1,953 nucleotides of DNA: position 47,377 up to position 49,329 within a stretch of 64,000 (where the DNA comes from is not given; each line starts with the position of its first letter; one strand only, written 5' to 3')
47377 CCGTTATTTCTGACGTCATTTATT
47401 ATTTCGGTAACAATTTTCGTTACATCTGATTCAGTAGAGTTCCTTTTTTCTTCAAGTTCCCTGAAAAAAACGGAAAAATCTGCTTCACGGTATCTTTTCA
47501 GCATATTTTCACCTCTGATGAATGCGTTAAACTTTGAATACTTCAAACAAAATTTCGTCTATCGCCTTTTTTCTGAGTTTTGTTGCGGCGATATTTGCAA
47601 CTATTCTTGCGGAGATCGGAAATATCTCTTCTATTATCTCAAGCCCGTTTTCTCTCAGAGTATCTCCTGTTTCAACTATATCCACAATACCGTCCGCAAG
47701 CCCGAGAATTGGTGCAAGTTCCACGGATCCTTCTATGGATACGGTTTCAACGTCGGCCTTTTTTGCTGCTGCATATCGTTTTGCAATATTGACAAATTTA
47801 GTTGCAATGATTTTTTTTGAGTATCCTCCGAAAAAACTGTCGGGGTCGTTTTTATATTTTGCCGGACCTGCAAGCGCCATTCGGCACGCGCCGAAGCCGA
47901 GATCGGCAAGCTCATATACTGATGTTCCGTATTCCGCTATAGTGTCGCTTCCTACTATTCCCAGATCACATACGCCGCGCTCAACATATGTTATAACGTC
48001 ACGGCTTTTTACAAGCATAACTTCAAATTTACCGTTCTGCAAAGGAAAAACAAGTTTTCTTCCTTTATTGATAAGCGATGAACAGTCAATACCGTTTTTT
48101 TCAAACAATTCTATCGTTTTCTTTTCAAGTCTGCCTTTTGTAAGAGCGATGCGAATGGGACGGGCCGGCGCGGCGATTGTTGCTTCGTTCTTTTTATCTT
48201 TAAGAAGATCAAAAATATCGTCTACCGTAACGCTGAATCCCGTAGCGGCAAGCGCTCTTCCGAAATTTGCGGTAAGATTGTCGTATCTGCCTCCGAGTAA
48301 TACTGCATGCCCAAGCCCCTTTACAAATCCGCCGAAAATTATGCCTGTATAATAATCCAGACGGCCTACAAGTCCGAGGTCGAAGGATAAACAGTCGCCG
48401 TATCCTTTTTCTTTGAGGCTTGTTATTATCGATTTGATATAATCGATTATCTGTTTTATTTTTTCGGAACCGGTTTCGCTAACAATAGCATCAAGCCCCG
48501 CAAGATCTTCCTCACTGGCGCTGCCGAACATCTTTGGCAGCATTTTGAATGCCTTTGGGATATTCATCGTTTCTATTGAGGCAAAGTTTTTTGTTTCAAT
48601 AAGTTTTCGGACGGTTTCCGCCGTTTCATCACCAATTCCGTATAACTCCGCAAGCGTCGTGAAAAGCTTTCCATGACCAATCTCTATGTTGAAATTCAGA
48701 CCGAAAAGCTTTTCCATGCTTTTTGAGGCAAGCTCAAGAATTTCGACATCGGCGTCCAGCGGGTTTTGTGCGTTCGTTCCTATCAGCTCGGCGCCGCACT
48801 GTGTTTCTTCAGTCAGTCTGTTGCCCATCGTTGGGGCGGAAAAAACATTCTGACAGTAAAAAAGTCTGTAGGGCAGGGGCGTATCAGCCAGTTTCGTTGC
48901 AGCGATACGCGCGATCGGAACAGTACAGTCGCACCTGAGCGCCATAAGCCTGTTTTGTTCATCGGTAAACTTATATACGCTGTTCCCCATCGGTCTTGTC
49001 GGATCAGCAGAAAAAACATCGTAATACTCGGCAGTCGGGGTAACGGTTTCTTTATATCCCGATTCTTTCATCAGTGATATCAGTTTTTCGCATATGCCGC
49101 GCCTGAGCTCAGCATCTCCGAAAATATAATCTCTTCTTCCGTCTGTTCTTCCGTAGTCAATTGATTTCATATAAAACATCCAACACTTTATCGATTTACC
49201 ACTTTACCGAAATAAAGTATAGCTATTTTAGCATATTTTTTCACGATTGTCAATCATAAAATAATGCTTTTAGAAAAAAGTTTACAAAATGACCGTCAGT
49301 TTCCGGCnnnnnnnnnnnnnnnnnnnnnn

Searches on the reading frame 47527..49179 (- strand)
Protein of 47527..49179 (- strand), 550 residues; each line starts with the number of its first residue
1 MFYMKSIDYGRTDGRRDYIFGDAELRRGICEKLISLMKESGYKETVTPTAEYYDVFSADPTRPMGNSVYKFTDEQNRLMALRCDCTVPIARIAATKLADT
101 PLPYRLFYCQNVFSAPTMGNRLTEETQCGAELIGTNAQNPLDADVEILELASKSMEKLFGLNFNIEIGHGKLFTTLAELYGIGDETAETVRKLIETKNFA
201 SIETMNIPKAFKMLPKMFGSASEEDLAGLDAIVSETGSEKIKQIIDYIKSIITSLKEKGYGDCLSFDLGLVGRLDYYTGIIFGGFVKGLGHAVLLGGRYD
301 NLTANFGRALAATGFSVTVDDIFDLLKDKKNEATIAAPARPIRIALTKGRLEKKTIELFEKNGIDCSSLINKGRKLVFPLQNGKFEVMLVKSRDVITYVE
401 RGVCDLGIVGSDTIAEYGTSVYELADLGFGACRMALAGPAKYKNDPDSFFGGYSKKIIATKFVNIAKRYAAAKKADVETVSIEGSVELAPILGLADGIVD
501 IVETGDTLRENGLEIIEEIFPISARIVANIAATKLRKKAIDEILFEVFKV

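Call 58: search_protein_families(library=pfam, proteins=[window:47527-49179:-], max_evalue=0.00001)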
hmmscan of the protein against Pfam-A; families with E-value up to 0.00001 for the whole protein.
window:47527-49179:- (550 aa): 2 families
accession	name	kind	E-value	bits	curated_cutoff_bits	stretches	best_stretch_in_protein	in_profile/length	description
PF13393.11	tRNA-synt_His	-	2.1e-58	198.5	25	1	16-322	3-308/308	Histidyl-tRNA synthetase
PF01634.23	HisG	-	2.5e-51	174.2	25.5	1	391-546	1-155/158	ATP phosphoribosyltransferase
